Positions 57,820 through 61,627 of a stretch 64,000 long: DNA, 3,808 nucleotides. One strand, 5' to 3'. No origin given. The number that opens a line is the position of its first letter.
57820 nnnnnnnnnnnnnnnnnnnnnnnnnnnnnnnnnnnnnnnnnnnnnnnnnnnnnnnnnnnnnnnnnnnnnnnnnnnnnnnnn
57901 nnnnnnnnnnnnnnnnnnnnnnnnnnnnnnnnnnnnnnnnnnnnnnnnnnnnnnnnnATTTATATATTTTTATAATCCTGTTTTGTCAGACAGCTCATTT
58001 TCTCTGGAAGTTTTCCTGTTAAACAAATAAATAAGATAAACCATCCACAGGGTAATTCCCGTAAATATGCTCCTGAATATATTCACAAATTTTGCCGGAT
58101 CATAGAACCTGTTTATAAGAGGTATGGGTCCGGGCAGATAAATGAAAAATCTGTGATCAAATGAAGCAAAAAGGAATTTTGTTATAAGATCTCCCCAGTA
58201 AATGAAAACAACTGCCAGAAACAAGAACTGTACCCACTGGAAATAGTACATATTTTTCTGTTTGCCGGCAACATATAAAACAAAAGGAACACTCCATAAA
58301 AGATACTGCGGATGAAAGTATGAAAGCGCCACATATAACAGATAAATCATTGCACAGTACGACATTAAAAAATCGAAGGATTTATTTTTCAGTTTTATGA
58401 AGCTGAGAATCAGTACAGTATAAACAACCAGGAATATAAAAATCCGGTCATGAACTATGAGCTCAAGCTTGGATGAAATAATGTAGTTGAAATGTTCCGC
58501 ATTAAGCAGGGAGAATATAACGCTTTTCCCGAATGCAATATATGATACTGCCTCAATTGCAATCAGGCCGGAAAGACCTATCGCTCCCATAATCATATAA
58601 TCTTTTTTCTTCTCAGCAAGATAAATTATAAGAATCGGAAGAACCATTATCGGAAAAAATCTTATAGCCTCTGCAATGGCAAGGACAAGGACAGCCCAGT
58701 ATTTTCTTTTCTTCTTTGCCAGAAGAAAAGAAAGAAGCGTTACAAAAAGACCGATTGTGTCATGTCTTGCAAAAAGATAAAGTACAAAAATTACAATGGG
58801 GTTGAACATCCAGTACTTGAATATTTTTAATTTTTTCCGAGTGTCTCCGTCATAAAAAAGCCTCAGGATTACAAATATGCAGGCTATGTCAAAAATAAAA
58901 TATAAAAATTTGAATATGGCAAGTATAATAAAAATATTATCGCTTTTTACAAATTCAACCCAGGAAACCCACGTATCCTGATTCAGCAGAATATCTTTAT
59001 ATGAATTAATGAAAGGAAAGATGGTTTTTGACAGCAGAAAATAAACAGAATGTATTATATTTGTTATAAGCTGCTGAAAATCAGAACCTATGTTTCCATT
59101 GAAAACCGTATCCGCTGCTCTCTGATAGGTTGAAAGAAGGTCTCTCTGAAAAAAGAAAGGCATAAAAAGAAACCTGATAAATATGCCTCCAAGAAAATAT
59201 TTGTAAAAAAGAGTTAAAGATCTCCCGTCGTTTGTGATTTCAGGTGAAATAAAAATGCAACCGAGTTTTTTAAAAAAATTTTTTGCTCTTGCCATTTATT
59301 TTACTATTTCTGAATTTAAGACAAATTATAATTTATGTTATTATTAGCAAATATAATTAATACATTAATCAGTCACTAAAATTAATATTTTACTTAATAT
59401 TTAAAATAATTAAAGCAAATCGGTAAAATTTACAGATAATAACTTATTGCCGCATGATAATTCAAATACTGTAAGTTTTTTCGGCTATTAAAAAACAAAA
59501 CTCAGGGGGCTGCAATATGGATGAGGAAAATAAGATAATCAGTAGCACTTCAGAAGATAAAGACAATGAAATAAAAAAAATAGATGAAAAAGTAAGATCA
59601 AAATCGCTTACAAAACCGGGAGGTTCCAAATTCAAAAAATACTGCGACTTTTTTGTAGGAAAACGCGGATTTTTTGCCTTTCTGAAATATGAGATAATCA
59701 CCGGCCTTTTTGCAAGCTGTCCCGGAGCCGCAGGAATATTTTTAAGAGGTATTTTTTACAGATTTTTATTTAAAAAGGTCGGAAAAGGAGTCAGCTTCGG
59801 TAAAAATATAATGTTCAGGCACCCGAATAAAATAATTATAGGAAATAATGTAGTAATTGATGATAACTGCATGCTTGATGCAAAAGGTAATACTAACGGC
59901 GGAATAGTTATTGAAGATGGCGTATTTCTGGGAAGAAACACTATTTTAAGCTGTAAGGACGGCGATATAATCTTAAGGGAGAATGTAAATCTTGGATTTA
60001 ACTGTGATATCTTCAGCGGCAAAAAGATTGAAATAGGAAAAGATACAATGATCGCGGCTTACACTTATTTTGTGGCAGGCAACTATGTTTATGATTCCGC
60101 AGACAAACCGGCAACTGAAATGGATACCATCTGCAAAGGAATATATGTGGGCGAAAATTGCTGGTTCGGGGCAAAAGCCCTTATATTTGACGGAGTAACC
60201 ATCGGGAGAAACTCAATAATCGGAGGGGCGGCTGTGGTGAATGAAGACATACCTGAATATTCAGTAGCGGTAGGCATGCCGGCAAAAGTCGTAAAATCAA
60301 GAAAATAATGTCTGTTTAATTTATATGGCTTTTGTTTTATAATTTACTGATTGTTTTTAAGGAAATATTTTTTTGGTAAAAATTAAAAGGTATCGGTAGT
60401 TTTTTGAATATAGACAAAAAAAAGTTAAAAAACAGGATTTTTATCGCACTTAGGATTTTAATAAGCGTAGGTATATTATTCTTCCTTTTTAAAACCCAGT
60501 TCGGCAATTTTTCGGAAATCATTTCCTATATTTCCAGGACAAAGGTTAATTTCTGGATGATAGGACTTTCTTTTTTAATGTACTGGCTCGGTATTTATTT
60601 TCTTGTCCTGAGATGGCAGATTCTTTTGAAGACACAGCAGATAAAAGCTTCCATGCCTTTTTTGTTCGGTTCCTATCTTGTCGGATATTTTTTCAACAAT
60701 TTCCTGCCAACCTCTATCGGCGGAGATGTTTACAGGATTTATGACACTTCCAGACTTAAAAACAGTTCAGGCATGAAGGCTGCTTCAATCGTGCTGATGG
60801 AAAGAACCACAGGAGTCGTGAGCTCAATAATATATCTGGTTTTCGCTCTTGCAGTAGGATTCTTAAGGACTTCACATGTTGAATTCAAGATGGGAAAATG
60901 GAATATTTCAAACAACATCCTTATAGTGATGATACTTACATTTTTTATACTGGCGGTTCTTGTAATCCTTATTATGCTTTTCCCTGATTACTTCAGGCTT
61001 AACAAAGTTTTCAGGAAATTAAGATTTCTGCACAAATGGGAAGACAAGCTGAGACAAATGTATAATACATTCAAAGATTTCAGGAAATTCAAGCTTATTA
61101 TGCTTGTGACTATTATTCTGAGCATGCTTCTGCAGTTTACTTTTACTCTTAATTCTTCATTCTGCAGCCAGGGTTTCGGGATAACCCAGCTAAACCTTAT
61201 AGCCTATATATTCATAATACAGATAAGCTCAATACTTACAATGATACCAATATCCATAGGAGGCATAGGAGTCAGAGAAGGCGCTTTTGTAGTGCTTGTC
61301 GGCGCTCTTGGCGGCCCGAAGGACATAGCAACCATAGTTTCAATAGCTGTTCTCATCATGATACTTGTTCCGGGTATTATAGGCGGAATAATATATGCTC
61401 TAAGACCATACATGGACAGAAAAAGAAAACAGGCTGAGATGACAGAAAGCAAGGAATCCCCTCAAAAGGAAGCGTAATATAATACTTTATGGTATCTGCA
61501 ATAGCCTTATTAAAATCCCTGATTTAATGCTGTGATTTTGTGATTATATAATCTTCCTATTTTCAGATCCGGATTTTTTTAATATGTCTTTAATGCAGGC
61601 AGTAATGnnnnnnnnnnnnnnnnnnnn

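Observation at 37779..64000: Very large glycan-assembly island with paralogous GT4 modules and unusual multidomain fusions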

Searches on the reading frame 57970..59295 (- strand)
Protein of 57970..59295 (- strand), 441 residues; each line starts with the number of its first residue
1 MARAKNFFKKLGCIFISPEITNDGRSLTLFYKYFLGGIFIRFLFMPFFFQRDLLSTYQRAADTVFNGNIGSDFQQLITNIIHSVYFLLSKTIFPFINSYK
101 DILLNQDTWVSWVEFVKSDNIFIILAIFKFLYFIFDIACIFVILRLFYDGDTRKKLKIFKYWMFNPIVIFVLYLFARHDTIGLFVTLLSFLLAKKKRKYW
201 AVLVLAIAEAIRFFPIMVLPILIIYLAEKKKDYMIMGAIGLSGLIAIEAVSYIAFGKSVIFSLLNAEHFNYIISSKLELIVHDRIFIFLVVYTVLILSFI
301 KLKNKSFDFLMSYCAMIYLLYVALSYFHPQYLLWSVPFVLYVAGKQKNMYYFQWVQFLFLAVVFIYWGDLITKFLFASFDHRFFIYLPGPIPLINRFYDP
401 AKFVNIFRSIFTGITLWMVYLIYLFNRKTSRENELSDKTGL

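Call 8: search_protein_families(library=pfam, proteins=[window:57970-59295:-], max_evalue=0.01)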
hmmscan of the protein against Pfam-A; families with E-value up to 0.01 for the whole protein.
window:57970-59295:- (441 aa): 0 families

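Call 43: search_protein_families(library=ncbifam, proteins=[window:57970-59295:-], max_evalue=0.001)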
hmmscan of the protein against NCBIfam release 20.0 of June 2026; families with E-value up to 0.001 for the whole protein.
window:57970-59295:- (441 aa): 0 families

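Call 57: search_protein_families(library=pfam, proteins=[window:57970-59295:-], max_evalue=10)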
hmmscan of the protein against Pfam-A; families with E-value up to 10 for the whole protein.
window:57970-59295:- (441 aa): 2 families
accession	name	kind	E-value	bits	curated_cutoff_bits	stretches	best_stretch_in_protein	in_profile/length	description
PF09594.16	GT87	-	0.11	12.7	25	1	131-256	25-148/237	Glycosyltransferase family 87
PF00746.26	Gram_pos_anchor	-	1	9.8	20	1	181-198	23-40/43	LPXTG cell wall anchor motif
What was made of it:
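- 57970..59295 (-): g15: 441-aa polytopic membrane protein, possibly GT-C-like. Only a GT87 hit at E 0.11 (call 57).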

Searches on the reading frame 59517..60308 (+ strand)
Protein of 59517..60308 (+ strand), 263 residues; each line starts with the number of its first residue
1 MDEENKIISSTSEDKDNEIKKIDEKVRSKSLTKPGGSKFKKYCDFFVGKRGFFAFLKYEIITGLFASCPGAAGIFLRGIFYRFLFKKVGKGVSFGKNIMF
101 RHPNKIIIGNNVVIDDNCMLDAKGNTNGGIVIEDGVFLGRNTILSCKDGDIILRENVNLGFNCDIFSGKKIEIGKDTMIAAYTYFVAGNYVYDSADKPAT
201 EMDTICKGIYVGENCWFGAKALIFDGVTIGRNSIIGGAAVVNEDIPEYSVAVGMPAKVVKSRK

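Call 8: search_protein_families(library=pfam, proteins=[window:59517-60308:+], max_evalue=0.01)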
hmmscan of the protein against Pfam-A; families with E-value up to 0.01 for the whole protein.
window:59517-60308:+ (263 aa): 6 families
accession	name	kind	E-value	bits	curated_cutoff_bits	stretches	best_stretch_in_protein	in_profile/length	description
PF00132.30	Hexapep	-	1.4e-09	37.7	27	1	209-242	2-35/36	Bacterial transferase hexapeptide (six repeats)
PF14602.12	Hexapep_2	-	1e-06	28.8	27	1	210-241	3-32/34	Hexapeptide repeat of succinyl-transferase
PF25084.1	LbH_EIF2B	-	0.00036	21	54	0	173-233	41-103/105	EIF2B subunit epsilon LbH domain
PF25087.1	GMPPB_C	-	0.0012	19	39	0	107-146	6-45/110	GMPPB C-terminal domain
PF21711.3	DCTN5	-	0.0034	17.5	40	0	156-255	54-150/182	Dynactin subunit 5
PF25247.1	LbH_GLGC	-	0.0041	17.5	27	0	168-244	35-109/135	GLGC left-handed parallel beta-helix domain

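Call 65: search_protein_families(library=ncbifam, proteins=[window:59517-60308:+], max_evalue=1e-10)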
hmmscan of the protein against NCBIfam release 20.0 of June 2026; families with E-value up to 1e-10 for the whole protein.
window:59517-60308:+ (263 aa): 13 families
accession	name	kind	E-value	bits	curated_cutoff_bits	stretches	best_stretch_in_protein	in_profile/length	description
NF007797.0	PRK10502.1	subfamily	1.1e-21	77.3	192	1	158-262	80-179/183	WcaF family extracellular polysaccharide biosynthesis acetyltransferase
NF007240.0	PRK09677.1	equivalog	3.4e-20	72.4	243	1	148-262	63-184/192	putative lipopolysaccharide biosynthesis O-acetyl transferase WbbJ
NF041874.1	EPS_EpsC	equivalog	2.5e-18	66.3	150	1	211-262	116-167/168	serine O-acetyltransferase EpsC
TIGR03570.1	NeuD_NnaD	subfamily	5e-18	65.4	160.8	1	204-257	149-202/202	NeuD/PglB/VioB family sugar acetyltransferase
NF038307.1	EPS_acetyl_HpsU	equivalog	7e-16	58.3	305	1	155-261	76-177/178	hormogonium polysaccharide biosynthesis acetyltransferase HpsU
NF007076.0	PRK09527.1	equivalog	1.2e-15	57.5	347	1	150-260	75-183/203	galactoside O-acetyltransferase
NF007499.0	PRK10092.1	equivalog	1.4e-15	57.6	314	1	150-260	73-181/183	maltose O-acetyltransferase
TIGR04008.1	WcaF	equivalog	1.7e-14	54.1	326.3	0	159-262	80-178/180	colanic acid biosynthesis acetyltransferase WcaF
NF058585.1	HptprglPActTf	PfamEq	3.2e-14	52.9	300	0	163-262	70-160/172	heptaprenylglyceryl phosphate O-acetyltransferase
NF050158.1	CarbAnhydGPos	equivalog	3.9e-14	52.7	250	0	209-260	88-141/172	gamma carbonic anhydrase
TIGR01172.1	cysE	equivalog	1.5e-13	51.1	210.65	0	211-257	116-162/162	serine O-acetyltransferase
TIGR03308.1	phn_thr-fam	hypoth_equivalog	9.9e-12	45.1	201.65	1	185-262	85-162/204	phosphonate metabolim protein, transferase hexapeptide repeat family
NF008349.0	PRK11132.1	equivalog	5.2e-11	42.1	397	0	211-260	196-245/273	serine O-acetyltransferase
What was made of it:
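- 59517..60308 (+): g16: hexapeptide O-acetyltransferase (WcaF/WbbJ-like). Calls 8, 65.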

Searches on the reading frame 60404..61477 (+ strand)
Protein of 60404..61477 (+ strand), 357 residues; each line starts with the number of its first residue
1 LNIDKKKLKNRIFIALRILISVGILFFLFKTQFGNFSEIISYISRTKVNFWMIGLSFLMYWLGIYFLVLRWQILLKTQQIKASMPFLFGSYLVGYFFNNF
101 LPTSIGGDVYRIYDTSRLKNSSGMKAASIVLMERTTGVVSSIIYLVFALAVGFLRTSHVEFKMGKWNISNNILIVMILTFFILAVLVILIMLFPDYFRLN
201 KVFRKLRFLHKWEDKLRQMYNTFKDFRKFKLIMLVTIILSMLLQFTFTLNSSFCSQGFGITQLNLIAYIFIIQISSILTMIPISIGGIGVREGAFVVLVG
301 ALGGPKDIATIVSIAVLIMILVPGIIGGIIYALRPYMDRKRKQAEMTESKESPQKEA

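Call 8: search_protein_families(library=pfam, proteins=[window:60404-61477:+], max_evalue=0.01)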
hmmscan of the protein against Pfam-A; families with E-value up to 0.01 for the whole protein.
window:60404-61477:+ (357 aa): 2 families
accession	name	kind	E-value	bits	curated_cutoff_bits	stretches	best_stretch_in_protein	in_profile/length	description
PF03706.18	LPG_synthase_TM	-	2.8e-37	129.2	33.4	1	14-326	1-301/302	Lysylphosphatidylglycerol synthase TM region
PF08395.17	7tm_7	-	2.1e-05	24.5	26.6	1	132-280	28-171/370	7tm Chemosensory receptor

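Call 43: search_protein_families(library=ncbifam, proteins=[window:60404-61477:+], max_evalue=0.001)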
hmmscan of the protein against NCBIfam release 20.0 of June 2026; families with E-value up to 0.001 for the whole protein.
window:60404-61477:+ (357 aa): 2 families
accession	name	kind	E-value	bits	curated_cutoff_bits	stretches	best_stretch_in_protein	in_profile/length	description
TIGR00374.1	TIGR00374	subfamily_domain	3.2e-23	82.7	43.2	1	22-331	3-310/323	flippase-like domain-containing protein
TIGR03476.1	HpnL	subfamily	3.5e-07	29.9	195.65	1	17-313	6-296/318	putative membrane protein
